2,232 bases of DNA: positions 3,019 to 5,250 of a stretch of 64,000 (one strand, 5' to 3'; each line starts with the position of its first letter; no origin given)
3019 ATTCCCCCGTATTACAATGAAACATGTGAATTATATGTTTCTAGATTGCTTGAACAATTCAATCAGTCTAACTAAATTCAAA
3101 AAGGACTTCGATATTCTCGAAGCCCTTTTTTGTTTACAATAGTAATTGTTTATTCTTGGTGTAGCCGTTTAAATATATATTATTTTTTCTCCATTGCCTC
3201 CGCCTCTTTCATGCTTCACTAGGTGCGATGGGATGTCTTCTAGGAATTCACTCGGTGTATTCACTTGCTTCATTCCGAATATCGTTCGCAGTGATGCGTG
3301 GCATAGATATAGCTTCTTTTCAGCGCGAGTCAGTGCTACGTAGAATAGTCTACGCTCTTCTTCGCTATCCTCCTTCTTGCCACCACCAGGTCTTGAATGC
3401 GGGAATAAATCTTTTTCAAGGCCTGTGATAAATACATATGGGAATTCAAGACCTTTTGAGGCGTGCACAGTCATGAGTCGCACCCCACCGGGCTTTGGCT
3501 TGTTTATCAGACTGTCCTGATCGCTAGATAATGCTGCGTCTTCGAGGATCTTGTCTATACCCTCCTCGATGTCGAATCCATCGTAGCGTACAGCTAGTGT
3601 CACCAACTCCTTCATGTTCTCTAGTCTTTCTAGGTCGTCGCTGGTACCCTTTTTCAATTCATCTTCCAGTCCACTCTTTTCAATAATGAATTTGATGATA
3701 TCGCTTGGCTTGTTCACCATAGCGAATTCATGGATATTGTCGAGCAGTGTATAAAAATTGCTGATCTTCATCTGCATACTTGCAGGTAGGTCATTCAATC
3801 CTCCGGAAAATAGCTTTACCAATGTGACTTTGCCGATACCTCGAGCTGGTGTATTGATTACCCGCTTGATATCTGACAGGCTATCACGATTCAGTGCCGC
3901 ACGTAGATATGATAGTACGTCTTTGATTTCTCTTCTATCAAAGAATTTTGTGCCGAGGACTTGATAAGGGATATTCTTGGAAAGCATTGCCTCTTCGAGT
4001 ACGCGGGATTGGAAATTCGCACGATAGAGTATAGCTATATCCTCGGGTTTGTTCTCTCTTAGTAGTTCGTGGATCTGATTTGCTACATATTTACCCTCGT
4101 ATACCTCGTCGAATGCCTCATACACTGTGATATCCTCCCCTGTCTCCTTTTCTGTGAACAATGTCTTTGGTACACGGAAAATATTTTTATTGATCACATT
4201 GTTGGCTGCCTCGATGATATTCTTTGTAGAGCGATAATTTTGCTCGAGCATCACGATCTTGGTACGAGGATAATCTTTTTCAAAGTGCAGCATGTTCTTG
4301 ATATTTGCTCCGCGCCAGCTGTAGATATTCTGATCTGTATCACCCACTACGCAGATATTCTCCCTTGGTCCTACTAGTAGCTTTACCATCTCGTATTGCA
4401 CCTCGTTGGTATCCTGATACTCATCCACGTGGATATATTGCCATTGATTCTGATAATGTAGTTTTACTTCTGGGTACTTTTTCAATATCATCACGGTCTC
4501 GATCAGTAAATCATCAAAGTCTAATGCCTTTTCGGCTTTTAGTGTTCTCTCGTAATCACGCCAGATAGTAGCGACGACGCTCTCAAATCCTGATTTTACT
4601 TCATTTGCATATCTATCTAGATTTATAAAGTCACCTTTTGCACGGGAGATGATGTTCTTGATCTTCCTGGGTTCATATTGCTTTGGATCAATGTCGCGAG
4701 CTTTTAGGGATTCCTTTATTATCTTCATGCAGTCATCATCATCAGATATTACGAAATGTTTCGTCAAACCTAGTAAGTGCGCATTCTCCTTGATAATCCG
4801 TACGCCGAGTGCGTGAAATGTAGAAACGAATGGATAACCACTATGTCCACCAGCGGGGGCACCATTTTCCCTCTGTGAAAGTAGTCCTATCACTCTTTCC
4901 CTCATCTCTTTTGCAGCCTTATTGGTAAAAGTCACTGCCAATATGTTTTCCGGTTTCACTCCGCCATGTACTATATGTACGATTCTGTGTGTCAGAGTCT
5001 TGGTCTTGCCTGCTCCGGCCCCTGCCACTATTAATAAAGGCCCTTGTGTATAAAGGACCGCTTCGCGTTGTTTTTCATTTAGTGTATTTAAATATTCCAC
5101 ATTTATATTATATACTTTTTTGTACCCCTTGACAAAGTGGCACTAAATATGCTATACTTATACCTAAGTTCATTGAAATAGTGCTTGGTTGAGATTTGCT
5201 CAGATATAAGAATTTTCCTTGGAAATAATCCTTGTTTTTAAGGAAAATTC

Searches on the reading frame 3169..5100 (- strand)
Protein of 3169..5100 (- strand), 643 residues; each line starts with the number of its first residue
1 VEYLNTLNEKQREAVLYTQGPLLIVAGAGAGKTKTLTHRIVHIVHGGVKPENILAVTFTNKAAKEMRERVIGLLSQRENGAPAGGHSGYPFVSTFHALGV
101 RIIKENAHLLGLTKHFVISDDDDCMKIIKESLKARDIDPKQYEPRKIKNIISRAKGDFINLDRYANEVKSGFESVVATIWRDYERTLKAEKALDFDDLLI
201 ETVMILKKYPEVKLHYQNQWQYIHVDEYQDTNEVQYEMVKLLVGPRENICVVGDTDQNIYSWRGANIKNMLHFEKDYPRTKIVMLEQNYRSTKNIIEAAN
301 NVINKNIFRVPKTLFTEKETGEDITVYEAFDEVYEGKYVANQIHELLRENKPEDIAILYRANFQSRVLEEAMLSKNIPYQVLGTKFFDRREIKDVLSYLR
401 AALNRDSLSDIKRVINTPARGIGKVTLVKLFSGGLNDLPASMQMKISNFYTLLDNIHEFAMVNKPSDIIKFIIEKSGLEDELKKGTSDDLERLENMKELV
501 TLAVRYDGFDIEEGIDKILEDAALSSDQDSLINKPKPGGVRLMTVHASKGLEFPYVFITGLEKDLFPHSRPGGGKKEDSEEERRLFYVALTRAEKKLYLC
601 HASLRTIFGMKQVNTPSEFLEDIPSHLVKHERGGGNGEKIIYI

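Call 47: search_protein_families(library=pfam, proteins=[window:3169-5100:-], max_evalue=0.001)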
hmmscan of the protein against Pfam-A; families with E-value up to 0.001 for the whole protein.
window:3169-5100:- (643 aa): 7 families
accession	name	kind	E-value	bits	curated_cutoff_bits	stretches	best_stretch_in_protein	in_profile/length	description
PF00580.27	UvrD-helicase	-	3.9e-88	296.1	23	1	7-278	1-271/271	UvrD/REP helicase N-terminal domain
PF13361.12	UvrD_C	-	3.3e-69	234.4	25.6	1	283-601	1-347/350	UvrD-like helicase C-terminal domain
PF13245.12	AAA_19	-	1.1e-23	84.3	25.1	1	11-261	1-132/134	AAA domain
PF13538.12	UvrD_C_2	-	9.9e-13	48.2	27.4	2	579-600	31-52/52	UvrD-like helicase C-terminal domain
PF01443.25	Viral_helicase1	-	3e-07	30.9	21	0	539-600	176-227/228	Viral superfamily 1 RNA helicase core domain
PF13604.12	AAA_30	-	6.8e-07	29.6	27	1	6-69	1-65/191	AAA domain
PF13086.12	AAA_11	-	0.00072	19.8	27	0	7-72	2-74/257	AAA domain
